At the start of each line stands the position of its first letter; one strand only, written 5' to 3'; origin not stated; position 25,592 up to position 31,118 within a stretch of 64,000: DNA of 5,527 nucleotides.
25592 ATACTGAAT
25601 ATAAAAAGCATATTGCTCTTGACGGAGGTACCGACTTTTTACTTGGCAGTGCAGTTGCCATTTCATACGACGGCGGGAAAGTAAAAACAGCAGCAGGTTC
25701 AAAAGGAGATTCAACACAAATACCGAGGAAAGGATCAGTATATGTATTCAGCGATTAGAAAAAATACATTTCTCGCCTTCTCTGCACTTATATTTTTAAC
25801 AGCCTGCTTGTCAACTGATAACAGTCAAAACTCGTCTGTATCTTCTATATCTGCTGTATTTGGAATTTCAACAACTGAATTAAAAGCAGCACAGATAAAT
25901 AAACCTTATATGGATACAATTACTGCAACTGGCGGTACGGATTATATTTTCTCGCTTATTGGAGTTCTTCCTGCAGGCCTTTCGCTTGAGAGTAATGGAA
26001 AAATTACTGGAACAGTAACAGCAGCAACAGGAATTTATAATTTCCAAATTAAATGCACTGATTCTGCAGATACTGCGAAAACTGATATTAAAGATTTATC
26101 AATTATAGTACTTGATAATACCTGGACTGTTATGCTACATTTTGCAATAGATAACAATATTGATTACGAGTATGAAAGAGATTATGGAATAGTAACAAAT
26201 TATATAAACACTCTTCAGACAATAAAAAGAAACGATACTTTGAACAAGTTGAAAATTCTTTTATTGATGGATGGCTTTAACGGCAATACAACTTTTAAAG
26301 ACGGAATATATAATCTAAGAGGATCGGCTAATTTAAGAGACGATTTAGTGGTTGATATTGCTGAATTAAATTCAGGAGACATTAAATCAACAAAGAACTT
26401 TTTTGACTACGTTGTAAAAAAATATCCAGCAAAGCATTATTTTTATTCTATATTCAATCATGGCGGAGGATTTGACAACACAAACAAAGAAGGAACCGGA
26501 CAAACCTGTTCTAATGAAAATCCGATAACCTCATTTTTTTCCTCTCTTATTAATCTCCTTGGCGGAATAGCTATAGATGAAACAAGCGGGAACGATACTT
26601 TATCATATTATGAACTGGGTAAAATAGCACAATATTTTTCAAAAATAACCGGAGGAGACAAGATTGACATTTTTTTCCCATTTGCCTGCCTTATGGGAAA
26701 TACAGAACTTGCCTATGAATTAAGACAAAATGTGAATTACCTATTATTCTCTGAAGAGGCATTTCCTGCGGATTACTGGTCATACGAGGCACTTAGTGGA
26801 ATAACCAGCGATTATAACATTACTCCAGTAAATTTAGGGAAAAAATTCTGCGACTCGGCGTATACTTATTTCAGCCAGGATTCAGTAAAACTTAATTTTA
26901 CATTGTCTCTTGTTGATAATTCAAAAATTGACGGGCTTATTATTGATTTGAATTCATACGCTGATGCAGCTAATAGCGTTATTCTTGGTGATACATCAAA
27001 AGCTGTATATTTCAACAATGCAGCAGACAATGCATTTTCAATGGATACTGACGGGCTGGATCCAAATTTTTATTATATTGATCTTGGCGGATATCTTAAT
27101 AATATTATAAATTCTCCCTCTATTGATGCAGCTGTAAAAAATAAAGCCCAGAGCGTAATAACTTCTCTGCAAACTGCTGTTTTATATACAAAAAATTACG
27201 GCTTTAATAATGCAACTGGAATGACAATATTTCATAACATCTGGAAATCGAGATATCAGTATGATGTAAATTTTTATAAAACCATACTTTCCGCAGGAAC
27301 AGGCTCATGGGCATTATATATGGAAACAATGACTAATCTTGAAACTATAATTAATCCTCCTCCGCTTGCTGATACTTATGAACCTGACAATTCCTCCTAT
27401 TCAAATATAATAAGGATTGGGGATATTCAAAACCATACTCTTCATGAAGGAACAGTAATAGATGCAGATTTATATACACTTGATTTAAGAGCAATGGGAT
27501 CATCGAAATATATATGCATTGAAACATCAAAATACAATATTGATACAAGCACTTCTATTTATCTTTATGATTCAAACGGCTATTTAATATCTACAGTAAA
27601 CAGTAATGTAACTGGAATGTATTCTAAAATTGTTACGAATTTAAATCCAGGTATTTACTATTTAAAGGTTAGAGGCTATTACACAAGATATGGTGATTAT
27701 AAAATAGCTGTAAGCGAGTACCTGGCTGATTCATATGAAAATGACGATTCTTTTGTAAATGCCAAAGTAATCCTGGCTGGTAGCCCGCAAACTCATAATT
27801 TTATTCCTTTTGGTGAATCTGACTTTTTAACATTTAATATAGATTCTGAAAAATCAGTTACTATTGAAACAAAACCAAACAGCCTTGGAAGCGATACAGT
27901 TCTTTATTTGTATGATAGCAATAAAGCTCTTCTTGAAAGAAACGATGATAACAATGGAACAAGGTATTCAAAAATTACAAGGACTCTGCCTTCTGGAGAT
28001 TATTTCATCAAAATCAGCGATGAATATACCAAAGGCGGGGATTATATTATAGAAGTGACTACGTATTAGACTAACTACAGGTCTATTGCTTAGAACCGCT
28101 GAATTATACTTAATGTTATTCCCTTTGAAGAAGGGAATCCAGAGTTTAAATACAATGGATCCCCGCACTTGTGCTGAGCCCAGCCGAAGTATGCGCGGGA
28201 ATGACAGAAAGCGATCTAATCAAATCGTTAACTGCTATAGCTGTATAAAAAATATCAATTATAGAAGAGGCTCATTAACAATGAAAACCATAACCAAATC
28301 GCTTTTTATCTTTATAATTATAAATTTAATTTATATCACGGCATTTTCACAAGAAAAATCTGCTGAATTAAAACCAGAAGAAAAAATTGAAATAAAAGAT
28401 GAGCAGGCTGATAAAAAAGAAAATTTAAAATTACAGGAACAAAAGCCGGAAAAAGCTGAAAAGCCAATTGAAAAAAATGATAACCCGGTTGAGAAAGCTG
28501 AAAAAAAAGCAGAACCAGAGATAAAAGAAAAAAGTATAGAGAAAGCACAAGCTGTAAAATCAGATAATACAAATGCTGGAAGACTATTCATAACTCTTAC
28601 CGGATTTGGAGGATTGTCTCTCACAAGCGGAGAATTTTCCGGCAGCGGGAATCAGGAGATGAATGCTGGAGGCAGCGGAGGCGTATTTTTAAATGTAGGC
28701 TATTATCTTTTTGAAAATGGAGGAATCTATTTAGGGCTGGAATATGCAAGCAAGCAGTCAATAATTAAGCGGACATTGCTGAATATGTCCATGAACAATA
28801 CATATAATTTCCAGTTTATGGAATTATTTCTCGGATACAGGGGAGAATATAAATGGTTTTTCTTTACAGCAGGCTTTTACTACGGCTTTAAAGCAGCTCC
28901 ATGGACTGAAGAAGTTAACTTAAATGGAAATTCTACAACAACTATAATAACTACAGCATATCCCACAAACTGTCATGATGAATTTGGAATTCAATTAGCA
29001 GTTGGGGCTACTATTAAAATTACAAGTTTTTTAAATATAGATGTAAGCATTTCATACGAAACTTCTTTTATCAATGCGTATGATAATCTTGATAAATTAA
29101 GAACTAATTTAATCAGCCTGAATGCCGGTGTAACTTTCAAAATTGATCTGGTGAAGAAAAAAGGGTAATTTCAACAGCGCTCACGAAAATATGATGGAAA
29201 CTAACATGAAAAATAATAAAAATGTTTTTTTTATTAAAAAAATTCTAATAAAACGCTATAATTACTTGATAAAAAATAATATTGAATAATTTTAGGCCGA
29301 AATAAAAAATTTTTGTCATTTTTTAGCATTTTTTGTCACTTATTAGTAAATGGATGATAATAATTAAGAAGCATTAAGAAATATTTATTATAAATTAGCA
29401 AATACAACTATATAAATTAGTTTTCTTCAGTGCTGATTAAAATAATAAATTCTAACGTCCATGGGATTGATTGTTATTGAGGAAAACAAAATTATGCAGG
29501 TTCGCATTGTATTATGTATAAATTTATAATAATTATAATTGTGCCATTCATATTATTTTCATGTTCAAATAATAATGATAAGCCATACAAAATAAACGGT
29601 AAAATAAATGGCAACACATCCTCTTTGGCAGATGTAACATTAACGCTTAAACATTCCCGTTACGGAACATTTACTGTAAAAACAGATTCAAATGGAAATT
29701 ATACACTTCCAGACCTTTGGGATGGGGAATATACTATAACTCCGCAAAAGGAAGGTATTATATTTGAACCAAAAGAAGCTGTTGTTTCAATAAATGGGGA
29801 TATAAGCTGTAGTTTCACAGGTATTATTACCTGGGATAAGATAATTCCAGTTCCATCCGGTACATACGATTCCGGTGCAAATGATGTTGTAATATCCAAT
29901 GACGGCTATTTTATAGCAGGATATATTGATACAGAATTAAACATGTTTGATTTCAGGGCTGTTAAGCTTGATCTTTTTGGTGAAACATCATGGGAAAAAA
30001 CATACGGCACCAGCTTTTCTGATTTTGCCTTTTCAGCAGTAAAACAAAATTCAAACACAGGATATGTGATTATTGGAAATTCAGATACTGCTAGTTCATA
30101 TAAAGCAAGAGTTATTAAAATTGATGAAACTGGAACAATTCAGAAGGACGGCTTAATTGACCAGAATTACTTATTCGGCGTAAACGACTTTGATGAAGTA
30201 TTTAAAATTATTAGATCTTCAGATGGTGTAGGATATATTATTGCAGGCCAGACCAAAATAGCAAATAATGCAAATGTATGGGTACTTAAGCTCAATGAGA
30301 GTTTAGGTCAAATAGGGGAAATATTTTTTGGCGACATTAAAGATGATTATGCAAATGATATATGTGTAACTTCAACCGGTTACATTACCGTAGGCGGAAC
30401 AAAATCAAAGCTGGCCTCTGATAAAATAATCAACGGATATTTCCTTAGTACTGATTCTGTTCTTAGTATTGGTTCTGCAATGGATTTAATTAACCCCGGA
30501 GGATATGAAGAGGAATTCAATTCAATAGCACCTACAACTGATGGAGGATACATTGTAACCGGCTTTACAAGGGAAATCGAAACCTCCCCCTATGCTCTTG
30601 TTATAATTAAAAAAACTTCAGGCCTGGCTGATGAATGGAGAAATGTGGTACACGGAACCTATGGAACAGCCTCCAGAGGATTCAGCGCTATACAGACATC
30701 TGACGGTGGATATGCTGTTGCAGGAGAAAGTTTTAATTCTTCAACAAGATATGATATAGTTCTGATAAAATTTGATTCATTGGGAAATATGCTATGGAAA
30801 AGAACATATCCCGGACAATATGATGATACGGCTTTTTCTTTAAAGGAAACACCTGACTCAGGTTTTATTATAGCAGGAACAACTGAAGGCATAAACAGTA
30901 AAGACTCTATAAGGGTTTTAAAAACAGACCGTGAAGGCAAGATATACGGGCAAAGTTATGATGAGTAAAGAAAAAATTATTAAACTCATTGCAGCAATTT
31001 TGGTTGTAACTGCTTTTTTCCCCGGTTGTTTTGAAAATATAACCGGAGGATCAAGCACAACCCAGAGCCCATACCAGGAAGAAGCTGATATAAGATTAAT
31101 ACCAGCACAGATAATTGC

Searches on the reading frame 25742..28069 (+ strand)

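Call 16: search_protein_families(library=pfam, proteins=[window:25742-28069:+], max_evalue=0.001)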
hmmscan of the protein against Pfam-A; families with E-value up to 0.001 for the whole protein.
window:25742-28069:+ (775 aa): 3 families
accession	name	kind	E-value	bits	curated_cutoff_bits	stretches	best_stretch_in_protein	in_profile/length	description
PF03415.19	Peptidase_C11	-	6.9e-31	108.5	25.8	1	164-492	24-313/359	Clostripain family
PF05345.18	He_PIG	-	4.7e-08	33.8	24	1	45-115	8-89/96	Putative Ig domain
PF04151.21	PPC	-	9.7e-05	23.6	25.9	1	693-759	2-69/70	Bacterial pre-peptidase C-terminal domain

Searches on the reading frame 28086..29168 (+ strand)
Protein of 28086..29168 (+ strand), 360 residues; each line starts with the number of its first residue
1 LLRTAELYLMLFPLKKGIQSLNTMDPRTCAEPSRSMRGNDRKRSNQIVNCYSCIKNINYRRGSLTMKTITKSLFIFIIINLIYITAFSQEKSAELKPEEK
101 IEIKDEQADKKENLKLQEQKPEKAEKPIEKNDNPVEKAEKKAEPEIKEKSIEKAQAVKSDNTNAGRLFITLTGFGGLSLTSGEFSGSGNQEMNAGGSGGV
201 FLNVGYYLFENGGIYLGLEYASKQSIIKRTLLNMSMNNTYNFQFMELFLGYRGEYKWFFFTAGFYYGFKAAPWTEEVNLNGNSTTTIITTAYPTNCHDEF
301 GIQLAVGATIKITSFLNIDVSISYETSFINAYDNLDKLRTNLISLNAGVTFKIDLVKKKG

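Call 37: search_protein_families(library=pfam, proteins=[window:28086-29168:+], max_evalue=0.001)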
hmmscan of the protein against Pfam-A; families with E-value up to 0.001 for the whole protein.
window:28086-29168:+ (360 aa): 1 family
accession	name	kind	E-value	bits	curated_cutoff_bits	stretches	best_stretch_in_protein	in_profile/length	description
PF13505.12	OMP_b-brl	-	6.4e-07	30.1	28.7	1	175-351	26-175/175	Outer membrane protein beta-barrel domain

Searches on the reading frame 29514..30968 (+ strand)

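Call 37: search_protein_families(library=pfam, proteins=[window:29514-30968:+], max_evalue=0.001)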
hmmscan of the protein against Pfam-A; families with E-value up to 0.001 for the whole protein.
window:29514-30968:+ (484 aa): 6 families
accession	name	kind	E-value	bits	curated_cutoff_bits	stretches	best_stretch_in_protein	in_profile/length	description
PF13620.12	CarboxypepD_reg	-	3.4e-06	27.7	32.3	1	29-81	4-58/82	Carboxypeptidase regulatory-like domain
PF17210.9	SdrD_B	-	6.9e-05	23.5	29.7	1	28-79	14-66/112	SdrD B-like domain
PF09430.16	EMC7_beta-sandw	-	0.00016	22.3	26.6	1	36-92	5-60/122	ER membrane protein complex subunit 7, beta-sandwich domain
PF13715.12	CarbopepD_reg_2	-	0.00017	22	32.2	1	27-94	1-65/88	CarboxypepD_reg-like domain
PF17802.7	SpaA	-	0.00044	20.8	23.1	1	30-87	7-70/91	Prealbumin-like fold domain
PF22902.2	NOMO1-like_9th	-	0.00044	20.4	27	0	36-89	11-67/75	BOS complex subunit NOMO1-like, beta sandwich domain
